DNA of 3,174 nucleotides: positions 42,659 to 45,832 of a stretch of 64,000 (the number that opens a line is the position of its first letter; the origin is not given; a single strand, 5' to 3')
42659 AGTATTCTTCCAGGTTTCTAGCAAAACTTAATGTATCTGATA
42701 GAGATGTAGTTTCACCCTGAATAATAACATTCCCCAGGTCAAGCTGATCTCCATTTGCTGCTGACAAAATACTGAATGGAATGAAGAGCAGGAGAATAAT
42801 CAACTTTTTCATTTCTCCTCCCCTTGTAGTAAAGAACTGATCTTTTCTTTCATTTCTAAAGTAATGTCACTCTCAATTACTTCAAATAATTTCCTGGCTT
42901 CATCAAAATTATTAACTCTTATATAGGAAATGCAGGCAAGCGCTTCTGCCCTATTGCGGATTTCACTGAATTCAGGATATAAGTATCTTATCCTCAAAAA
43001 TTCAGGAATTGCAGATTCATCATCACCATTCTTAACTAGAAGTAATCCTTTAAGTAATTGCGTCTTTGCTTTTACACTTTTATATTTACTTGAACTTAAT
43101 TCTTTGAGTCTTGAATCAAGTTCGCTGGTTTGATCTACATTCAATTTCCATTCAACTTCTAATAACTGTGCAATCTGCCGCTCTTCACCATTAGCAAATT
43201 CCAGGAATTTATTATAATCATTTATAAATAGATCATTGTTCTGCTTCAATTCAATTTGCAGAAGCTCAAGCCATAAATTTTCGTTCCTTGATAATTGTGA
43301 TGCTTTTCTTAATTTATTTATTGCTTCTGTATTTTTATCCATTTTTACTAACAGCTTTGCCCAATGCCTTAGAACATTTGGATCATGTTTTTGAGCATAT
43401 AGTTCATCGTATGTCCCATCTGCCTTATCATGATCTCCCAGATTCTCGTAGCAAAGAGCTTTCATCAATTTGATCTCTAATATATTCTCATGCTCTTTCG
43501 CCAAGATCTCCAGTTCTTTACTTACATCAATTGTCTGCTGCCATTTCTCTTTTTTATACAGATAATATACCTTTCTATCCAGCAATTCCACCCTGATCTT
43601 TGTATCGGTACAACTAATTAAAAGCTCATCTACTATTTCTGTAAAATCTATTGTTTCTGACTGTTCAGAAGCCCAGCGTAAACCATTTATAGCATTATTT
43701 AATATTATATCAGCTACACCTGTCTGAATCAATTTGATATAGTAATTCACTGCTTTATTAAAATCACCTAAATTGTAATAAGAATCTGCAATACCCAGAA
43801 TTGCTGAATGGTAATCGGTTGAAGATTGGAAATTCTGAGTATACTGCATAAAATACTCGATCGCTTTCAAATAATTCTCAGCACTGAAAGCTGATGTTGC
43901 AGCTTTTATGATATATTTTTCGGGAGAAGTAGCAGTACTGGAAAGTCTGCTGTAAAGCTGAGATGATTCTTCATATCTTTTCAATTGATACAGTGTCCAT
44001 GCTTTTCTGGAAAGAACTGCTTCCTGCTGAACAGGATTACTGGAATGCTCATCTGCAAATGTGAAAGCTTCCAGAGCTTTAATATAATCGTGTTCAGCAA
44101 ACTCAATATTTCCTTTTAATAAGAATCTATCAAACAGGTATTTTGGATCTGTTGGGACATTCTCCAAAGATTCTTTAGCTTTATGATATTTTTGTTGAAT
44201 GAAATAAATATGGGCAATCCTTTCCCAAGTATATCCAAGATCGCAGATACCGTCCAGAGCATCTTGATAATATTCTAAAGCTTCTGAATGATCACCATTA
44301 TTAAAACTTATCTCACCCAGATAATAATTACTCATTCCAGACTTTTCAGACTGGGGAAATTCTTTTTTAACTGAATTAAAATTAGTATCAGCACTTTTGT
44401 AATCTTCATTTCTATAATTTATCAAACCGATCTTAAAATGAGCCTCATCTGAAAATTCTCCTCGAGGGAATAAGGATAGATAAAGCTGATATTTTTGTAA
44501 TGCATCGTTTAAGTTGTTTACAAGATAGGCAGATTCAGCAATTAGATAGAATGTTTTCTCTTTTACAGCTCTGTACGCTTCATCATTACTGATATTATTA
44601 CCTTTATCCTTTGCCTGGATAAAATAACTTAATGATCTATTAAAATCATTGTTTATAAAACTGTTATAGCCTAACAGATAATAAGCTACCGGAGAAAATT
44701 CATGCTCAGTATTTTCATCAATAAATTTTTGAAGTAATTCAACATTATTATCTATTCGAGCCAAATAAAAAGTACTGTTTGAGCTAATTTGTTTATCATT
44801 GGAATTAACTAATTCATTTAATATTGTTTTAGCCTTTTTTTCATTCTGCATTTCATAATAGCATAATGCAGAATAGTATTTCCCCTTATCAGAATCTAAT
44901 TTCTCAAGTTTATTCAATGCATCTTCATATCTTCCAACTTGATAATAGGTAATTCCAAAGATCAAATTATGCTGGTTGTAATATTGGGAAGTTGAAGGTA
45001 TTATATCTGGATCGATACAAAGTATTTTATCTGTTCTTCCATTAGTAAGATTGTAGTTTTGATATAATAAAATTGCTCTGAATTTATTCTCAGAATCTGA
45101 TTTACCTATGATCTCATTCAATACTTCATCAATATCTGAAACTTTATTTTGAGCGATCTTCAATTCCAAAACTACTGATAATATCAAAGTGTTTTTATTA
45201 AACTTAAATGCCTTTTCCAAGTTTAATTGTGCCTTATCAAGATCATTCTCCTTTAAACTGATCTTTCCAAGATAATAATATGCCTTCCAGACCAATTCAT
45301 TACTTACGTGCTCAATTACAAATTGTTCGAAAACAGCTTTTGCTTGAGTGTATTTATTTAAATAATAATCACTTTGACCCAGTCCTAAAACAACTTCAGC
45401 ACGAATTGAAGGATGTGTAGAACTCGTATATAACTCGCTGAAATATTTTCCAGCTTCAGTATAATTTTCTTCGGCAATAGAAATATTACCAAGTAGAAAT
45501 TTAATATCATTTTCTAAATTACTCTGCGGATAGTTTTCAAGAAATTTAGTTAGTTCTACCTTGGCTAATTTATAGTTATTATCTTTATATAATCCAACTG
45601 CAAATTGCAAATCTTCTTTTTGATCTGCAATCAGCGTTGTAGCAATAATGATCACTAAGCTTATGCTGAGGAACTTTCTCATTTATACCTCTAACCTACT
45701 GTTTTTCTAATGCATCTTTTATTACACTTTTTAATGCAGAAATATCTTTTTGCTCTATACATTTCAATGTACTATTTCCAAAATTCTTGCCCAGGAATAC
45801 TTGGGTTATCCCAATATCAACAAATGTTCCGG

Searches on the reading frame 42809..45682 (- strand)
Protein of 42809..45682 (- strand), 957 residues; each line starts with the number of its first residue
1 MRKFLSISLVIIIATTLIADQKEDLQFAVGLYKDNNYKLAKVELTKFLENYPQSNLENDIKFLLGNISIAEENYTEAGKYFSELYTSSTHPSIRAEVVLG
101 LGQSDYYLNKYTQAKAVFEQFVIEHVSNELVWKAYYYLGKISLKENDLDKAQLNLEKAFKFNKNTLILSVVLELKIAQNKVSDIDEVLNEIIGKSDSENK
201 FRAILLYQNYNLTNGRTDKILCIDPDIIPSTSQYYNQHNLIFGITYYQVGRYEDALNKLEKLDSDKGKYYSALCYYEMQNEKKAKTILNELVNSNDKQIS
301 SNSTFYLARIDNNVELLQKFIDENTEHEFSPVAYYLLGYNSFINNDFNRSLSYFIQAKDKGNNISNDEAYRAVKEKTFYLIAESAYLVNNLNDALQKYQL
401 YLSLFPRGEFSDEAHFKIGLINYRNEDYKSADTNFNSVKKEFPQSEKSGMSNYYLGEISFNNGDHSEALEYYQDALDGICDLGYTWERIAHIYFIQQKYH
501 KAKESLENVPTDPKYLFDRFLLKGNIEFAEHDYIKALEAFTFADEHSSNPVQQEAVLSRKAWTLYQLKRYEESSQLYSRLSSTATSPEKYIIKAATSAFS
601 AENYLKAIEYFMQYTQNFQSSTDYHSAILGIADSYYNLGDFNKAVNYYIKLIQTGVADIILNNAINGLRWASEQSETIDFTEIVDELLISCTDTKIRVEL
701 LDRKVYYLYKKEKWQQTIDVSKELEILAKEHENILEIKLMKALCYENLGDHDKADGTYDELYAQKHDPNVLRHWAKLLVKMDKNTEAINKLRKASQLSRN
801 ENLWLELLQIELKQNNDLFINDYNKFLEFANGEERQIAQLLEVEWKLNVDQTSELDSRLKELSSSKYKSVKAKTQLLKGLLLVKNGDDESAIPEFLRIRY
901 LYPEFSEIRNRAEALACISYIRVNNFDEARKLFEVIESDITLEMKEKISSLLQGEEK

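Call 60: search_protein_families(library=pfam, proteins=[window:42809-45682:-], max_evalue=0.001)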
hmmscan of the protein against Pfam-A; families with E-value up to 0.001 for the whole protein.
window:42809-45682:- (957 aa): 17 families
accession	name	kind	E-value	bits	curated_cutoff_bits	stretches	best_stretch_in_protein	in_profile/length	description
PF07719.23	TPR_2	-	1.1e-35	119.2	27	0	453-476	5-28/34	Tetratricopeptide repeat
PF13174.12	TPR_6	-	5.8e-29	99.2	26.3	0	269-294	4-29/33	Tetratricopeptide repeat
PF13432.12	TPR_16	-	7.4e-27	93.9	32.7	1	99-151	1-50/65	Tetratricopeptide repeat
PF14559.12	TPR_19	-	3.2e-21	75.9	25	0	248-297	3-57/68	Tetratricopeptide repeat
PF13428.12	TPR_14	-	4.5e-18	64.4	23.5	0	736-776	2-43/44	Tetratricopeptide repeat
PF13424.12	TPR_12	-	1.4e-16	60.9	30.1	0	417-477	8-73/77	Tetratricopeptide repeat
PF13181.12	TPR_8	-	1.5e-16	59.5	25.7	0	629-652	5-28/34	Tetratricopeptide repeat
PF13176.12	TPR_7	-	2.1e-15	55.8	27.9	0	742-769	6-33/36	Tetratricopeptide repeat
PF00515.34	TPR_1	-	6.2e-15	54.7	27.8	0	453-476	5-28/34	Tetratricopeptide repeat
PF12895.13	ANAPC3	-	5.4e-11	43.1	27.2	0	739-793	27-81/82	Anaphase-promoting complex, cyclosome, subunit 3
PF13525.12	YfiO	-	2.6e-10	40.8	25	1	373-462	3-92/203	Outer membrane lipoprotein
PF09976.15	TPR_21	-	8.3e-10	39.2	25.5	0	424-544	51-173/193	Tetratricopeptide repeat-like domain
PF13374.12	TPR_10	-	6.8e-09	35.9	27.5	0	455-477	8-30/42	Tetratricopeptide repeat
PF21545.3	T7SS_EccA1_N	-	1.3e-05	25.1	27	0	239-295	171-235/272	T7SS, ESX-1 secretion system protein EccA1, N-terminal domain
PF10602.15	RPN7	-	2e-05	24.8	29.6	0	907-946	110-147/174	26S proteasome subunit RPN7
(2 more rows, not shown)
